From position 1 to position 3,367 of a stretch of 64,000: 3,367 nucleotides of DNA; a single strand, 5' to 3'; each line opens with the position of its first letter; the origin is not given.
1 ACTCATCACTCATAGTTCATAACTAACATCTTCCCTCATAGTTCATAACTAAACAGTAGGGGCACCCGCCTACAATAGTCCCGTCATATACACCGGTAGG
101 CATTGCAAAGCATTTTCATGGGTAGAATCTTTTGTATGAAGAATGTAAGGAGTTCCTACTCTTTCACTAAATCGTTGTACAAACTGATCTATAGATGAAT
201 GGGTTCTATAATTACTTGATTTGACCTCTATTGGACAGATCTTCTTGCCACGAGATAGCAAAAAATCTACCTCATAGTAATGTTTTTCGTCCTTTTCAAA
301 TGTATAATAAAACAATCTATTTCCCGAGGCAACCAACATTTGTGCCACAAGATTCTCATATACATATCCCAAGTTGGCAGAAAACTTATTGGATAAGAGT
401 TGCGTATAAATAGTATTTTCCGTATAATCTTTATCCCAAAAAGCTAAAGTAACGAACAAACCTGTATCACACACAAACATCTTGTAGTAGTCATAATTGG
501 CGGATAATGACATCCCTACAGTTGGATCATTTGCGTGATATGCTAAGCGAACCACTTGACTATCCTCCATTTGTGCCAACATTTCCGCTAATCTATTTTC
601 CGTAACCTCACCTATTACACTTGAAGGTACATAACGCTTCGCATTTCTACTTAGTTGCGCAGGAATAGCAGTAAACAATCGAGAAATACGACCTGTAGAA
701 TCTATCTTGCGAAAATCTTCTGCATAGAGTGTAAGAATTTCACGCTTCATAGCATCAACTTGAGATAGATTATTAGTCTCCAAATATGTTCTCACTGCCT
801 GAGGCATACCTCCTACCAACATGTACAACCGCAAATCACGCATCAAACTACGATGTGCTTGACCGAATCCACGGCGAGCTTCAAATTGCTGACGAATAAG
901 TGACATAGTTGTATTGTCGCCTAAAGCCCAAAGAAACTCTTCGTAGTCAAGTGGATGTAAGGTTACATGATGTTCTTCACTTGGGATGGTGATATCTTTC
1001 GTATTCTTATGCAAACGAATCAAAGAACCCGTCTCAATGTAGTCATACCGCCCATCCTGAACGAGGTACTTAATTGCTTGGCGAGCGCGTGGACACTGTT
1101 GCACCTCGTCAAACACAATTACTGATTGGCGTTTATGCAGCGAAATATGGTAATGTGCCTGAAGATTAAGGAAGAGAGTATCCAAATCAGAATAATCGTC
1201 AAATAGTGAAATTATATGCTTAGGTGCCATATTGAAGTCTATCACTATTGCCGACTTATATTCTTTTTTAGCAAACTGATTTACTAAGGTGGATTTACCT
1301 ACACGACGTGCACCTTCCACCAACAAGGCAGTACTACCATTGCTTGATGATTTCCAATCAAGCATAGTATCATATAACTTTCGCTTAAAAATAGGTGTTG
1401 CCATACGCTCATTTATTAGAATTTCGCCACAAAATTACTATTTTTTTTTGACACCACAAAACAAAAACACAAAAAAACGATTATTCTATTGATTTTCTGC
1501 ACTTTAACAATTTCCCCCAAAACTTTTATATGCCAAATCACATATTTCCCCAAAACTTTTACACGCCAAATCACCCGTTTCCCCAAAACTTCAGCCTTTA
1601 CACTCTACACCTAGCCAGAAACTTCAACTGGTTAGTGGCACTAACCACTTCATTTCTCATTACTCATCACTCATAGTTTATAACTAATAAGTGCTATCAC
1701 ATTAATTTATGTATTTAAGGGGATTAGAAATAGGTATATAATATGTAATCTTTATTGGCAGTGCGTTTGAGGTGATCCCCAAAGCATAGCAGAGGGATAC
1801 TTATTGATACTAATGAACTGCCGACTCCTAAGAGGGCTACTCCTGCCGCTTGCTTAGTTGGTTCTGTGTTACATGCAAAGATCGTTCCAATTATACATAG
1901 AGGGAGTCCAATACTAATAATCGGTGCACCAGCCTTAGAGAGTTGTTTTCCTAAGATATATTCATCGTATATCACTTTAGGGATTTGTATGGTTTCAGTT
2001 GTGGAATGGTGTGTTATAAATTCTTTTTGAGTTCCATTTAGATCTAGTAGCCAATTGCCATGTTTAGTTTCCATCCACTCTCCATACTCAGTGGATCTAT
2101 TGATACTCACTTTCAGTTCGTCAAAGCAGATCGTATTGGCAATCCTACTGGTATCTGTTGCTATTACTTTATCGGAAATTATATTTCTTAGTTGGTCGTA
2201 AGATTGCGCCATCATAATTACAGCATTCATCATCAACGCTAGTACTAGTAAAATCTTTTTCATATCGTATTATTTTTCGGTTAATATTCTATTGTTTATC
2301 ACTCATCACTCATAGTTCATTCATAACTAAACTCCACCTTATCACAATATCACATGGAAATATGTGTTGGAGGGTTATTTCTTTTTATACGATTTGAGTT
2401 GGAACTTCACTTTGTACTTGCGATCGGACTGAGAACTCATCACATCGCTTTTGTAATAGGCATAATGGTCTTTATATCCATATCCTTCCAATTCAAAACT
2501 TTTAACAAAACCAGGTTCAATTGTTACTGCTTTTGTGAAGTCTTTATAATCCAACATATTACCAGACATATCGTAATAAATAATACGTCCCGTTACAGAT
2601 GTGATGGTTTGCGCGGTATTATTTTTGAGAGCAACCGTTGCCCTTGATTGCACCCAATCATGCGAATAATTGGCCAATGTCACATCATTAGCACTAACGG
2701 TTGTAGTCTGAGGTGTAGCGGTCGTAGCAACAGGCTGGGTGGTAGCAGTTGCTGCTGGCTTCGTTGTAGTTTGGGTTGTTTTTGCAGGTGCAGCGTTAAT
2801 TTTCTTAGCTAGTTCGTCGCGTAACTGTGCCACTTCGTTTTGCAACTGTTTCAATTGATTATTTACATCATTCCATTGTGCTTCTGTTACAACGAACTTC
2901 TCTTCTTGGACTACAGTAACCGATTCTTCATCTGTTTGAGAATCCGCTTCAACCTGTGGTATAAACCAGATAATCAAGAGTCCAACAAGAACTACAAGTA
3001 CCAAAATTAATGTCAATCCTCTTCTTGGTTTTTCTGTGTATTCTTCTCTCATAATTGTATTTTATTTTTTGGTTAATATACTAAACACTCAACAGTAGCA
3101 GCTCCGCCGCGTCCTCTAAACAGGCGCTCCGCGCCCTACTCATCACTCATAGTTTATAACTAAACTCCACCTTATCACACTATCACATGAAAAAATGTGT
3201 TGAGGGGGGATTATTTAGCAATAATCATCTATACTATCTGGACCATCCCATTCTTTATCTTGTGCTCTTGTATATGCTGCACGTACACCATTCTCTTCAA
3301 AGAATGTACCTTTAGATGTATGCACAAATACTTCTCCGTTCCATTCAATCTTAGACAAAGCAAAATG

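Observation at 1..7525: The same two-part non-coding repeat sits at every junction of a six-gene, single-strand cassette array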

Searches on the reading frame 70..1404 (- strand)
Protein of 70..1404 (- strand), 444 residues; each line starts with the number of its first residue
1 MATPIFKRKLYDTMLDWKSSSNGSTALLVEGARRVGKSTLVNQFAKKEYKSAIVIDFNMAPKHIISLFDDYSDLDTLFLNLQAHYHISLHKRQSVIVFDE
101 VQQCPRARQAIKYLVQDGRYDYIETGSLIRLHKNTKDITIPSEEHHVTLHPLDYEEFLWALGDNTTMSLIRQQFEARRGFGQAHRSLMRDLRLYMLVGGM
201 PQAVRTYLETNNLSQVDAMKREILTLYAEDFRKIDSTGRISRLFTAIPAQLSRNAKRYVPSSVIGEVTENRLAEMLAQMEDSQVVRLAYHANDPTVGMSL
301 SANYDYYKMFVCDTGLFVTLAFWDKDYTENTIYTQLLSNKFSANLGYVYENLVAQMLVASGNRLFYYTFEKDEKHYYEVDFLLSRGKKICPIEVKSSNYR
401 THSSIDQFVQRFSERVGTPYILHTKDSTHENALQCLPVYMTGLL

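Call 7: search_protein_families(library=pfam, proteins=[window:70-1404:-], max_evalue=0.01)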
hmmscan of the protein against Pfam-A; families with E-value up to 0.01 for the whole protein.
window:70-1404:- (444 aa): 5 families
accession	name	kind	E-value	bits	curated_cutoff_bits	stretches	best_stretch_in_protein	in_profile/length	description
PF13173.12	AAA_14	-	4.3e-24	85.4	27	1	25-158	3-129/129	AAA domain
PF13635.12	DUF4143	-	5.1e-17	62.5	28.1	1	231-397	7-160/160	Domain of unknown function (DUF4143)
PF13191.12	AAA_16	-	0.0018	19.2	32.6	0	20-54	20-55/167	AAA ATPase domain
PF01637.24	ATPase_2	-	0.0059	16.9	33.2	0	23-74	19-71/225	ATPase domain predominantly from Archaea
PF13401.12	AAA_22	-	0.0082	16.9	27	0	25-114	6-104/130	AAA domain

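Call 68: search_protein_families(library=padloc, proteins=[window:70-1404:-], max_evalue=0.001)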
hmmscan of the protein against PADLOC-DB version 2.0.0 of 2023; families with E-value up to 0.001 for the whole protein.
window:70-1404:- (444 aa): 8 families
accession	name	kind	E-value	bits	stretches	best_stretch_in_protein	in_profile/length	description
PDLC04786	PDC-S01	-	1.5e-97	325.1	1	6-443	3-431/439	-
PDLC04792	PDC-S01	-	4.6e-94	313.6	1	6-444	2-433/452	-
PDLC04788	PDC-S01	-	1.2e-67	226.7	1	6-440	2-433/448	-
PDLC04787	PDC-S01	-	8e-26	88.8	1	2-396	7-357/412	-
PDLC04790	PDC-S01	-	7.4e-24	82.2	1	22-437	25-413/422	-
PDLC04789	PDC-S01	-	2.3e-15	54.5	1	19-414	12-358/375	-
PDLC04791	PDC-S01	-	5.8e-14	49.6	2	344-415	300-370/395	-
PDLC04984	PDC-S27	-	6.3e-06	23.3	0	8-50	7-49/474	-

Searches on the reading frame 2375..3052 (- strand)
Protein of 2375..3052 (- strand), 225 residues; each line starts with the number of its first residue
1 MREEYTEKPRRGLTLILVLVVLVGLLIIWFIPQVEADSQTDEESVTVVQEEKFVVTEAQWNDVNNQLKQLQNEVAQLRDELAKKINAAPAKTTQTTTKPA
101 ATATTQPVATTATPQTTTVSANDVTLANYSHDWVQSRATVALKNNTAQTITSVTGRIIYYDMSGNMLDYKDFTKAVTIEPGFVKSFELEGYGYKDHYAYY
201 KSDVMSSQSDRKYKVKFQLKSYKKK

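Call 7: search_protein_families(library=pfam, proteins=[window:2375-3052:-], max_evalue=0.01)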
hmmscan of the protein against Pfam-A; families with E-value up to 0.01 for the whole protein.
window:2375-3052:- (225 aa): 3 families
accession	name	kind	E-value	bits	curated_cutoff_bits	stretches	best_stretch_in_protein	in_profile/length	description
PF11355.13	DUF3157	-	0.00076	19.6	21.7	1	53-170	41-148/199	Protein of unknown function (DUF3157)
PF11336.14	DUF3138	-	0.0074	15.4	27.3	1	57-164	24-125/525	Protein of unknown function (DUF3138)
PF16183.10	Kinesin_assoc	-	0.0076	16.9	29.5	0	62-168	6-91/171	Kinesin-associated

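Call 68: search_protein_families(library=padloc, proteins=[window:2375-3052:-], max_evalue=0.001)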
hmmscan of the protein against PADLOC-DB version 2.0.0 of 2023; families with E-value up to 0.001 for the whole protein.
window:2375-3052:- (225 aa): 0 families

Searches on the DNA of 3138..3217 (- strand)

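Call 76: search_dna_similar(query=window:3138-3217:-, collection=plasmids, mode=distant, max_evalue=0.01)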
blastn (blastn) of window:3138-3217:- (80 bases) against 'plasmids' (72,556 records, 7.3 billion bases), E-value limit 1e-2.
No match.
